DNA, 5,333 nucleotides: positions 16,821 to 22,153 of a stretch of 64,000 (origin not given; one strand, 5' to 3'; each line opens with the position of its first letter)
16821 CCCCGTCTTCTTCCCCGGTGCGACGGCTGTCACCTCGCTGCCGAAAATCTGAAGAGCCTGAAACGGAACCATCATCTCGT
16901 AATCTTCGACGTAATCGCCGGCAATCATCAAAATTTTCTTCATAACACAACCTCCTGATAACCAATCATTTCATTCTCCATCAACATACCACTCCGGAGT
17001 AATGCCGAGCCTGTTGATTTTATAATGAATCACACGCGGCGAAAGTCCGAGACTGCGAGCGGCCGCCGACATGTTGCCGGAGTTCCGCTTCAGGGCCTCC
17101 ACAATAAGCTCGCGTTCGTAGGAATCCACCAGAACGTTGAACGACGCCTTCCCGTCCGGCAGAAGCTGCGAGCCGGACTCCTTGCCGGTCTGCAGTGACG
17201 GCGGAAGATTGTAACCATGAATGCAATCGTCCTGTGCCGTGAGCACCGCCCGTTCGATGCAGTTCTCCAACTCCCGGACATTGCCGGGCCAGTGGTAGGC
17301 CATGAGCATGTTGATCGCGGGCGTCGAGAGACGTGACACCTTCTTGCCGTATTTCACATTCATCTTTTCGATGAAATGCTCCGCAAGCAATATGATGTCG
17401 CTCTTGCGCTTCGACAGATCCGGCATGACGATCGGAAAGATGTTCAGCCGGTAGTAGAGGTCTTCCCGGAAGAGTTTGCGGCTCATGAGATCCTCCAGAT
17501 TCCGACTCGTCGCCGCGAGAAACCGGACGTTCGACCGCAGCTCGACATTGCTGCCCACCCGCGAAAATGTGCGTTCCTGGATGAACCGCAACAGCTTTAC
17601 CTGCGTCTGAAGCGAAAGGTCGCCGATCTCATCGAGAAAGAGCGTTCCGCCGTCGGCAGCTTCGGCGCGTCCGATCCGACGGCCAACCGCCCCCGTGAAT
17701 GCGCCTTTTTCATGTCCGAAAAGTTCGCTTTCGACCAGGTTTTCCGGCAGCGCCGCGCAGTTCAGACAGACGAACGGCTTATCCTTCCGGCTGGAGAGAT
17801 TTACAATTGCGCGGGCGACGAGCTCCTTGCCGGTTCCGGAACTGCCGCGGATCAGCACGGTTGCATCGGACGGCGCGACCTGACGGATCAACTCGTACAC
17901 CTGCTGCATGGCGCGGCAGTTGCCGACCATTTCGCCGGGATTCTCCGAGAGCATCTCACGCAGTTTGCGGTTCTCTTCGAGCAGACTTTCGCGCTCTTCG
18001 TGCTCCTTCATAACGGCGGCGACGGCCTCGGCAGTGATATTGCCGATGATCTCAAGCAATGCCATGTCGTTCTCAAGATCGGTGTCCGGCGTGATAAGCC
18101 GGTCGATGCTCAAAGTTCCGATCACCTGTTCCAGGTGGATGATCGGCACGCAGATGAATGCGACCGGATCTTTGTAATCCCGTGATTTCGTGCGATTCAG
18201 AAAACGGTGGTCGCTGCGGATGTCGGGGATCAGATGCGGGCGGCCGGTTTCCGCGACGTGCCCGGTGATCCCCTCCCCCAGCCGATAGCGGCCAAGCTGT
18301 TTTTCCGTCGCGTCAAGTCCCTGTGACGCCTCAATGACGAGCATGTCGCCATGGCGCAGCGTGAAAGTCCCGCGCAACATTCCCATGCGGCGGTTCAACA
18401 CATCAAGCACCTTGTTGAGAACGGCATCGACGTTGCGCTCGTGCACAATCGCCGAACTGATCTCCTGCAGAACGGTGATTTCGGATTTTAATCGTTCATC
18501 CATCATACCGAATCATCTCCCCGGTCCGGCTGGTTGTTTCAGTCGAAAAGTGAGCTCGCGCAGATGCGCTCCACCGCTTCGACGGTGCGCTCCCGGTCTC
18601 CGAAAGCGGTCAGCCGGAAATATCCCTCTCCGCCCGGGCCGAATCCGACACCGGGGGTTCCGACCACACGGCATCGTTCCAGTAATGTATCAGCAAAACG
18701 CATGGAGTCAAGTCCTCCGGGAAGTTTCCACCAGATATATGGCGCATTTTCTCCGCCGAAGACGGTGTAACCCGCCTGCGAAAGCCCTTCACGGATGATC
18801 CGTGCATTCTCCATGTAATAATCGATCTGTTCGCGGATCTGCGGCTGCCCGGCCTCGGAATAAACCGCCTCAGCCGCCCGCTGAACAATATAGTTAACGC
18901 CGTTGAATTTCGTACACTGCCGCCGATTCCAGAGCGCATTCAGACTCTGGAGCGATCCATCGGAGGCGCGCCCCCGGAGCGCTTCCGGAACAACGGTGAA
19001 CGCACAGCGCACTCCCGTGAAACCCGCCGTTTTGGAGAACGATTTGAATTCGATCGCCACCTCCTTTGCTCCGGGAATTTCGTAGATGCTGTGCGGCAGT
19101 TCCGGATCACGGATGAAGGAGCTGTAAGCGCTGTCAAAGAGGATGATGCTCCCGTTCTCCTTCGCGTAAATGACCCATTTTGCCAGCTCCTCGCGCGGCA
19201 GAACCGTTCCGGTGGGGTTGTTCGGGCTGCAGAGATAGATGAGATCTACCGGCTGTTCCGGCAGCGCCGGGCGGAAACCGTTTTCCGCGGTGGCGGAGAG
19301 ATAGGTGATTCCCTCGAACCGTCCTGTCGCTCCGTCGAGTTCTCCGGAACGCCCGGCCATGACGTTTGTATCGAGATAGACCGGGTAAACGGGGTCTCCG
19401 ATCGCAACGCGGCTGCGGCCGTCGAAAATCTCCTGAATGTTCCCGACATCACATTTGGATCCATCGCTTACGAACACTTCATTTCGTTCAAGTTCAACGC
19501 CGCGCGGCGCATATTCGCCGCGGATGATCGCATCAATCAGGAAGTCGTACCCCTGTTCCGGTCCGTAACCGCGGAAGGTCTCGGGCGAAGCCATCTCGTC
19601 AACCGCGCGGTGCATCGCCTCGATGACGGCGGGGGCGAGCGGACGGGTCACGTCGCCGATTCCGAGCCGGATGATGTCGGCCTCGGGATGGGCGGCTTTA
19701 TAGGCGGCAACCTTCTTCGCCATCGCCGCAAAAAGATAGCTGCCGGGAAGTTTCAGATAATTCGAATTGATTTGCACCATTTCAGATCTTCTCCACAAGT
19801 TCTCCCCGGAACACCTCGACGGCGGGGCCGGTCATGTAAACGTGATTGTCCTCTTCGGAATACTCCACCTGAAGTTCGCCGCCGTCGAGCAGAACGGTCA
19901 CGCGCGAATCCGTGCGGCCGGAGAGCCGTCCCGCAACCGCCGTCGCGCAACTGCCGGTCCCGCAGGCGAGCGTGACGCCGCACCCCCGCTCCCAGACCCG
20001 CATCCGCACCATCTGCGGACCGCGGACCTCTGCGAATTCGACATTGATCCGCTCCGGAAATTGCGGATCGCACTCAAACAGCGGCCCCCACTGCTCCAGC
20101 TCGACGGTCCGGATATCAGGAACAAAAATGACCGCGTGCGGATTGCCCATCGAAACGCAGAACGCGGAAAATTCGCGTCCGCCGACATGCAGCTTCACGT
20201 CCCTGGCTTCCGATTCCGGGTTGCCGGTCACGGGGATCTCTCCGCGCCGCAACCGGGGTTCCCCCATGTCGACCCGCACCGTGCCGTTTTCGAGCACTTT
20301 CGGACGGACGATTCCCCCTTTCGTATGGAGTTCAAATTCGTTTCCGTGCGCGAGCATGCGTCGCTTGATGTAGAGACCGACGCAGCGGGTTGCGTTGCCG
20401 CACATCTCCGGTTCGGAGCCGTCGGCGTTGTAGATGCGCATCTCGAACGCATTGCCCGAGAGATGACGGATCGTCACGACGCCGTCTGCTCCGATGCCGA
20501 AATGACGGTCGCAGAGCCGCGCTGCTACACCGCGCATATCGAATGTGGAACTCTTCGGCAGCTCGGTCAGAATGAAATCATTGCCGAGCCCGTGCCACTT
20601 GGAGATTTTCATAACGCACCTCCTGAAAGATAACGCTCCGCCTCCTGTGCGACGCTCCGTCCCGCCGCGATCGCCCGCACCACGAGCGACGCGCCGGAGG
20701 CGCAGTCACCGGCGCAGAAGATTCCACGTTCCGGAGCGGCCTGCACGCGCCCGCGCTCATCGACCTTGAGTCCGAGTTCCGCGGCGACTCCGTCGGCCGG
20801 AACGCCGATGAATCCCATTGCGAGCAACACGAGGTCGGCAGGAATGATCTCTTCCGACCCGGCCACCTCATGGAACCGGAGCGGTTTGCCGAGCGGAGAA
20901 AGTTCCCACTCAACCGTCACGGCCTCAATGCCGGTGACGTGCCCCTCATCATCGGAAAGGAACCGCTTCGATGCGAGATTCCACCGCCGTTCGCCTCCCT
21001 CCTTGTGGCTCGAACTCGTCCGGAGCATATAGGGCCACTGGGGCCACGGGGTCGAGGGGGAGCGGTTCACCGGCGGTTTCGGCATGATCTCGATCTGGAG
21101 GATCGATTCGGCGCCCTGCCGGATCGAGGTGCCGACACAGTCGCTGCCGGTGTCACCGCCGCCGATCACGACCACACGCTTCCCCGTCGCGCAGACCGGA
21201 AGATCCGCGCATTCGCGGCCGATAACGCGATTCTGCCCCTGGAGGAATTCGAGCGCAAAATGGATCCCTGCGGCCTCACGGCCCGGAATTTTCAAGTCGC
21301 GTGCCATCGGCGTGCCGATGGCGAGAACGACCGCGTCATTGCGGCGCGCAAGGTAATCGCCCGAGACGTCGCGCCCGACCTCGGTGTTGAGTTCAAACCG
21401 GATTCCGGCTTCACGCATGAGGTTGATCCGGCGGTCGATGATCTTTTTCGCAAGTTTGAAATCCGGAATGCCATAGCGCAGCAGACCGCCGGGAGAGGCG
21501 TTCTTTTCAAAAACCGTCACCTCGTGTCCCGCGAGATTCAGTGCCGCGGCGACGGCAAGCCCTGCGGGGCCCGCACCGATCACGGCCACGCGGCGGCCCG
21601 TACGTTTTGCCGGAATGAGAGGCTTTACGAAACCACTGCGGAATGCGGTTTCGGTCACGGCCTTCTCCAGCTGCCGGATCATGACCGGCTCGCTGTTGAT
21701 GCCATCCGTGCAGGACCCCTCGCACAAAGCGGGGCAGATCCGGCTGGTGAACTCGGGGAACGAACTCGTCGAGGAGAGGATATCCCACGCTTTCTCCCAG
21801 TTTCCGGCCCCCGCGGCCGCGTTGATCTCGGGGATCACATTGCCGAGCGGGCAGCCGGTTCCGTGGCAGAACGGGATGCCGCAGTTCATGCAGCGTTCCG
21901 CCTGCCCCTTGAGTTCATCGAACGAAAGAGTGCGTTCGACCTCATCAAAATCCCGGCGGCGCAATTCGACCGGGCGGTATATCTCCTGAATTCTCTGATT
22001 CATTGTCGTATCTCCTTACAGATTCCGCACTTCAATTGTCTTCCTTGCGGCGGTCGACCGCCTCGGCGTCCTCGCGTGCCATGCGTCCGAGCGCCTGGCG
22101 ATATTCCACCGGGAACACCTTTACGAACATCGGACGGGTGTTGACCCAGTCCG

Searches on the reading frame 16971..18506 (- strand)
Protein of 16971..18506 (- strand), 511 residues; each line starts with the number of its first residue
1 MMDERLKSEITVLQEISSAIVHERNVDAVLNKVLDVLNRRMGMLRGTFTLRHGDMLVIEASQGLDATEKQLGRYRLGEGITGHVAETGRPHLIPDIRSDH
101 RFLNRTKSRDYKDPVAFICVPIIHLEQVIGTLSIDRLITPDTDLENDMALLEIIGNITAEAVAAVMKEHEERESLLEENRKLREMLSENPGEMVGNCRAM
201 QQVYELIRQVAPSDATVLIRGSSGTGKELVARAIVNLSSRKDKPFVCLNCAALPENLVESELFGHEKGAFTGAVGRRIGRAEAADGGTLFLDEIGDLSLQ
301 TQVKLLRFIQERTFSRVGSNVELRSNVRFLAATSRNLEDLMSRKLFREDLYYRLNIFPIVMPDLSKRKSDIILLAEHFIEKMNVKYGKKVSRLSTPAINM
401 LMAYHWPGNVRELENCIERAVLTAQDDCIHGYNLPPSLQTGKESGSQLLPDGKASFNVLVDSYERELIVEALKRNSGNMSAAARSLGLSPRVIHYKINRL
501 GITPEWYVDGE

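Call 5: search_protein_families(library=pfam, proteins=[window:16971-18506:-])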
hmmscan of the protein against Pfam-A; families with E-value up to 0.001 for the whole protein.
window:16971-18506:- (511 aa): 8 families
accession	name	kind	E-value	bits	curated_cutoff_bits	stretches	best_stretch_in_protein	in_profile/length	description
PF00158.32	Sigma54_activat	-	1e-68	230.7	20.2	1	193-359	1-167/168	Sigma-54 interaction domain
PF25601.1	AAA_lid_14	-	1.1e-27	96.1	27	1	366-446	2-82/87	AAA+ ATPase lid domain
PF14532.12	Sigma54_activ_2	-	1.4e-21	77.7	25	1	194-364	1-138/138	Sigma-54 interaction domain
PF13185.12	GAF_2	-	1.1e-14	55.2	28.6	1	24-162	2-135/136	GAF domain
PF01590.32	GAF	-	6.6e-13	49.8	22.4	1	26-161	2-132/133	GAF domain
PF02954.25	HTH_8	-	7.8e-11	42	22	1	464-499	6-41/42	Bacterial regulatory protein, Fis family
PF07728.20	AAA_5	-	1e-06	29.2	22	1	217-335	2-123/139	AAA domain (dynein-related subfamily)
PF00004.35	AAA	-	5.3e-05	24.1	21.2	1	217-347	1-120/131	ATPase family associated with various cellular activities (AAA)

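Call 32: search_protein_families(library=ncbifam, proteins=[window:16971-18506:-], max_evalue=1e-10)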
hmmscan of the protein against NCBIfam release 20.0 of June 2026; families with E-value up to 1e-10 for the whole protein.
window:16971-18506:- (511 aa): 25 families
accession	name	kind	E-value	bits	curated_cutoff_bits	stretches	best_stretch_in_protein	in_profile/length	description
TIGR01817.1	nifA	equivalog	4e-139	464.8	528.85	1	9-431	3-435/534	nif-specific transcriptional activator NifA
NF003451.0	PRK05022.1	equivalog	1.6e-108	363.6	476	1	118-503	116-511/512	nitric oxide reductase transcriptional regulator NorR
TIGR02915.1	PEP_resp_reg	equivalog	6.2e-102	341.7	502.6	1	165-502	112-444/445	PEP-CTERM-box response regulator transcription factor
NF008469.0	PRK11361.1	equivalog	2.2e-100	336.6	714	1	167-504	117-458/461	acetoacetate metabolism transcriptional regulator AtoC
NF041552.1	TF_PrdR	equivalog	1.6e-97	327.2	795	1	165-499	243-575/577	sigma-54 dependent transcriptional regulator PrdR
TIGR01818.1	ntrC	equivalog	6e-95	318.7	558.6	1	160-469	105-412/463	nitrogen regulation protein NR(I)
NF007689.0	PRK10365.1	equivalog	1.3e-94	317.6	760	1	192-499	140-441/441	sigma-54-dependent response regulator transcription factor ZraR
NF050807.1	TransRegFlbDCaul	equivalog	1.4e-93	314.2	750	1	186-499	113-437/454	sigma-54-dependent transcriptional regulator FlbD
NF038308.1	RNA_repair_RtcR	equivalog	4.1e-93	313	650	1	180-490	169-501/530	RNA repair transcriptional activator RtcR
NF011958.0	PRK15429.1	equivalog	4.8e-90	303.1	830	1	121-503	304-687/692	formate hydrogenlyase transcriptional activator FlhA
NF041906.1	V4R_TF_MobR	exception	2e-86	290.7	999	1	193-499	234-543/544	phenol degradation transcriptional regulator MobR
NF041946.1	LuxO_transreg_Vib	equivalog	2.5e-86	290.3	800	1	180-498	123-458/463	quorum-sensing sigma-54 dependent transcriptional regulator LuxO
NF051870.1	NAssimRespRegNtrX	equivalog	5.8e-82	276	600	1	160-502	109-452/452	nitrogen assimilation response regulator NtrX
TIGR02974.1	phageshock_pspF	equivalog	7.3e-81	272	443.55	1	194-426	2-235/336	phage shock protein operon transcriptional activator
NF011695.0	PRK15115.1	equivalog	1e-80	271.7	763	1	192-496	136-431/445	two-component system response regulator GlrR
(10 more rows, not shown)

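Call 73: search_solved_structures(query=window:16971-18506:-, max_evalue=1e-10)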
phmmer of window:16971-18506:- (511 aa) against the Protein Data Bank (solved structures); distinct sequences matched with E-value up to 1e-10: 39.
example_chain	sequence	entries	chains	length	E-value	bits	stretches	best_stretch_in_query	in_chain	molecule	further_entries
9qq6_C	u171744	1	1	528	8.6e-103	348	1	10-502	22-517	Nif-specific regulatory protein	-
1ojl_A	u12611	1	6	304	6.3e-86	292.4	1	192-499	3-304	TRANSCRIPTIONAL REGULATORY PROTEIN ZRAR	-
26jl_A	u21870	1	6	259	6.6e-77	262.6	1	191-436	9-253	Flagellar regulatory protein A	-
6jdl_A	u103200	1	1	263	1.8e-75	257.9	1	193-423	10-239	Nitrogen assimilation regulatory protein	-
6jdi_A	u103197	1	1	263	1.8e-75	257.9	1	193-423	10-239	Nitrogen assimilation regulatory protein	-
5exp_A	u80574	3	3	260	3.4e-75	257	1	192-423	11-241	Transcriptional regulator FleQ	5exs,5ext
6j7e_A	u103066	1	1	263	3.4e-75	257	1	193-423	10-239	Nitrogen assimilation regulatory protein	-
7ejw_C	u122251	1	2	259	3.5e-75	256.9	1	193-423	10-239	Transcriptional regulator FleQ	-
5exx_A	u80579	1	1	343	4.9e-75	256.5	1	192-429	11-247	Transcriptional regulator FleQ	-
8pb9_D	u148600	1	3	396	7.1e-75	255.9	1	192-423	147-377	Transcriptional regulator FleQ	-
8p53_C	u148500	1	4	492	7.2e-75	255.9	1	192-429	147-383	Transcriptional regulator FleQ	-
4l4u_A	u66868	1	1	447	6.2e-74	252.8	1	167-502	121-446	Transcriptional regulator (NtrC family)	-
1ny5_A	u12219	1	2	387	1.2e-73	251.9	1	167-427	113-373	transcriptional regulator (NtrC family)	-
4ly6_A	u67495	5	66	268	3e-73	250.6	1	176-427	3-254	Transcriptional regulator (NtrC family)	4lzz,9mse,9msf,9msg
1ny6_A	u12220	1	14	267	4.2e-73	250.1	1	177-427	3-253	transcriptional regulator (NtrC family)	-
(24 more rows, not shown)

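Call 74: search_solved_structures(query=window:16971-18506:-, max_evalue=1e-90, show_alignments=1)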
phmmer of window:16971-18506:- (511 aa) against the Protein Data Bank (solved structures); distinct sequences matched with E-value up to 1e-90: 1.
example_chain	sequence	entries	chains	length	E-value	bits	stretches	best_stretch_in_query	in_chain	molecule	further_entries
9qq6_C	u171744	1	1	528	8.6e-103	348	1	10-502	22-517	Nif-specific regulatory protein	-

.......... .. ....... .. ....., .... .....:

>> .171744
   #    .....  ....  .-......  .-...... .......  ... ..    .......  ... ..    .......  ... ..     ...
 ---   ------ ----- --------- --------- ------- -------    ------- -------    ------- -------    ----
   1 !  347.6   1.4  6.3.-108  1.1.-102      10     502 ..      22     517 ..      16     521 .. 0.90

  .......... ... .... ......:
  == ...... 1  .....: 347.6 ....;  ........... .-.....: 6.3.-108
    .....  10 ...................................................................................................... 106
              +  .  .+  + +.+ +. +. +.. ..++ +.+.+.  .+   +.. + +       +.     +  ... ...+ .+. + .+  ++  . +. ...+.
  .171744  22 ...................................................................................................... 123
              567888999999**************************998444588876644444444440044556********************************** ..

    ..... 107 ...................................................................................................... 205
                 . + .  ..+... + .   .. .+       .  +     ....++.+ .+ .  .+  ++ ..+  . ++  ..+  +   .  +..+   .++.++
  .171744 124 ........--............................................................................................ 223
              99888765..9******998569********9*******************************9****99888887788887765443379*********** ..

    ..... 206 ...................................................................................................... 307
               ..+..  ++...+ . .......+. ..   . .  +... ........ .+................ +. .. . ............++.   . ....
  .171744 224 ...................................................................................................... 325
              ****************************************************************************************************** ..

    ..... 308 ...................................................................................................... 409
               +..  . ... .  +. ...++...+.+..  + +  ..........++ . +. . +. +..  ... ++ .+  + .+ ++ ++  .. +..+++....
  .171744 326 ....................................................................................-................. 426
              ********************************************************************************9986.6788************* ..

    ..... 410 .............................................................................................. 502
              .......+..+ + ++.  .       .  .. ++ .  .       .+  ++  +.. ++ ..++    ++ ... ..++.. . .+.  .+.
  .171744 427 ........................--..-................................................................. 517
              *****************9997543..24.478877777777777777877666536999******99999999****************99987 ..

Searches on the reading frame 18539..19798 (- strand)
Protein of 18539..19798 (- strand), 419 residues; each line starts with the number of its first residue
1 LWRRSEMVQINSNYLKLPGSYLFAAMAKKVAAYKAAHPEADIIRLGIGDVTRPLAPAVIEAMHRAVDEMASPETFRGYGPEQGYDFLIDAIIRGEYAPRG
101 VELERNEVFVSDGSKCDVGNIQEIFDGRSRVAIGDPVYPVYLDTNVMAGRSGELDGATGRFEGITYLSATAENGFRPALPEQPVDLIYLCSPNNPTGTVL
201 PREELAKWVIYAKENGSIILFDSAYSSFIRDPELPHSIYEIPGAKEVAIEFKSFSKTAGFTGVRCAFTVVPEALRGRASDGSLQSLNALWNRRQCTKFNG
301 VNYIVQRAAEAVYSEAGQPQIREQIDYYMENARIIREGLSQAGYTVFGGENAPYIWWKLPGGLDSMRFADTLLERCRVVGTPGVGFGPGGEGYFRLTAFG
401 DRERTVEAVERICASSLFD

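Call 5: search_protein_families(library=pfam, proteins=[window:18539-19798:-])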
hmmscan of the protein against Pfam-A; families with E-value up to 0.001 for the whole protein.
window:18539-19798:- (419 aa): 1 family
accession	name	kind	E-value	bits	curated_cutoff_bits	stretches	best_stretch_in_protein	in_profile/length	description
PF00155.27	Aminotran_1_2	-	1.2e-34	120.6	19.7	1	41-412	2-361/361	Aminotransferase class I and II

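Call 32: search_protein_families(library=ncbifam, proteins=[window:18539-19798:-], max_evalue=1e-10)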
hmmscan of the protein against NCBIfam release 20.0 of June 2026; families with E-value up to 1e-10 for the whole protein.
window:18539-19798:- (419 aa): 45 families (the best 25 are shown)
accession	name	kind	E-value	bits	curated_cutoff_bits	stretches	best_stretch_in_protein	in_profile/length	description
TIGR03542.1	DAPAT_plant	equivalog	2.2e-186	619.6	364.7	1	9-414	2-400/402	LL-diaminopimelate aminotransferase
NF006756.0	PRK09276.1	subfamily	8.6e-57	192.8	507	1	16-413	10-383/387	LL-diaminopimelate aminotransferase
TIGR03540.1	DapC_direct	equivalog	5e-53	180.4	593.25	1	17-412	9-380/383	LL-diaminopimelate aminotransferase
NF005977.0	PRK08068.1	subfamily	1.4e-45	156.2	494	1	12-418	6-389/391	transaminase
NF005815.0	PRK07681.1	equivalog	6.1e-37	127.6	545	1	19-419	13-389/399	LL-diaminopimelate aminotransferase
NF004611.0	PRK05942.1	equivalog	6.7e-37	127.4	628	1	16-414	14-388/394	aspartate aminotransferase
NF006604.0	PRK09148.1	equivalog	2.2e-36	125.7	648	1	20-411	13-384/406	LL-diaminopimelate aminotransferase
NF041364.1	GntC_guanitoxin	equivalog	9.1e-34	116.9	415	1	44-412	2-353/356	guanitoxin biosynthesis PLP-dependent (S)-gamma-hydroxy-L-arginine cyclodehydratase GntC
NF006033.0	PRK08175.1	equivalog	1.6e-31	109.7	647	1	20-412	18-390/407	alanine transaminase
NF006387.0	PRK08636.1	equivalog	8e-28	97.6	675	1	15-410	10-392/403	LL-diaminopimelate aminotransferase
NF005613.0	PRK07366.1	equivalog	1.9e-26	93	486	1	20-413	12-385/391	LL-diaminopimelate aminotransferase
NF004770.0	PRK06108.1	subfamily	2.1e-26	92.7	422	1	34-413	30-389/396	pyridoxal phosphate-dependent aminotransferase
TIGR03537.1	DapC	equivalog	2.6e-26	92.4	453.6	1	44-411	4-346/350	succinyldiaminopimelate transaminase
NF006229.0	PRK08361.1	equivalog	3e-25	89.1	624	1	34-412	27-384/391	aspartate aminotransferase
TIGR03539.1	DapC_actino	equivalog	4.3e-23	81.9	355.65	1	31-412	13-356/357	succinyldiaminopimelate transaminase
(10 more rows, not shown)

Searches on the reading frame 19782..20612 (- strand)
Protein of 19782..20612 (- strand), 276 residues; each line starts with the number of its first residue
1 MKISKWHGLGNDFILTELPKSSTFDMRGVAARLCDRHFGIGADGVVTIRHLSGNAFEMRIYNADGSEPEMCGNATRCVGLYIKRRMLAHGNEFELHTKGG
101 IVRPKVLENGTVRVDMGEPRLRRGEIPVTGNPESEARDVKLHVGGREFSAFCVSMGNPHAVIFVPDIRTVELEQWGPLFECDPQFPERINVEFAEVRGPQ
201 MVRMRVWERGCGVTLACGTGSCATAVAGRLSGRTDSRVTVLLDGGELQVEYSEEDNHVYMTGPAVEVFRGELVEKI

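Call 5: search_protein_families(library=pfam, proteins=[window:19782-20612:-])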
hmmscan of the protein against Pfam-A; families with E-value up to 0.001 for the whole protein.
window:19782-20612:- (276 aa): 1 family
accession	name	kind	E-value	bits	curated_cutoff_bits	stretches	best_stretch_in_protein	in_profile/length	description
PF01678.24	DAP_epimerase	-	2.9e-63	211.8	34.7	2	151-265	1-119/121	Diaminopimelate epimerase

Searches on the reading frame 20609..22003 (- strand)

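Call 5: search_protein_families(library=pfam, proteins=[window:20609-22003:-])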
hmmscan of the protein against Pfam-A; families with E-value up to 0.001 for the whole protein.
window:20609-22003:- (464 aa): 13 families
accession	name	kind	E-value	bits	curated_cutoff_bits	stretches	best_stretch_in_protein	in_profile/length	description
PF14691.11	Fer4_20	-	9e-22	77.5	25.8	1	15-123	1-111/113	Dihydroprymidine dehydrogenase domain II, 4Fe-4S cluster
PF07992.20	Pyr_redox_2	-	2.3e-20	73.7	26.1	2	138-309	2-176/291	Pyridine nucleotide-disulphide oxidoreductase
PF13450.12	NAD_binding_8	-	3.1e-09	37.4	21.9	1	141-175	1-35/68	NAD(P)-binding Rossmann-like domain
PF00070.33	Pyr_redox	-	6.7e-07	30.2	22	1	138-172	1-35/82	Pyridine nucleotide-disulphide oxidoreductase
PF03486.20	HI0933_like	-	1.2e-06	28.6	50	1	138-172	2-36/244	HI0933-like protein Rossmann domain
PF01266.30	DAO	-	4.1e-06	27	27.9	1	138-172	1-35/353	FAD dependent oxidoreductase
PF13738.12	Pyr_redox_3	-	1.2e-05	25.2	30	0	141-169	2-31/305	Pyridine nucleotide-disulphide oxidoreductase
PF01494.25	FAD_binding_3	-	7.3e-05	22.6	22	1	139-202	4-59/349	FAD binding domain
PF01946.23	Thi4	-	8.6e-05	22.3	26.2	1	139-204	20-85/235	Thi4 family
PF13241.12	NAD_binding_7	-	9.2e-05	23.4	22.1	0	135-169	6-40/104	Putative NAD(P)-binding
PF00890.30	FAD_binding_2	-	0.00011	21.9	20.4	1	139-173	2-36/414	FAD binding domain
PF00743.25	FMO-like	-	0.00015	20.8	22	0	137-177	2-42/532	Flavin-binding monooxygenase-like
PF01210.29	NAD_Gly3P_dh_N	-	0.00086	19.8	23.1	0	139-233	2-81/158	NAD-dependent glycerol-3-phosphate dehydrogenase N-terminus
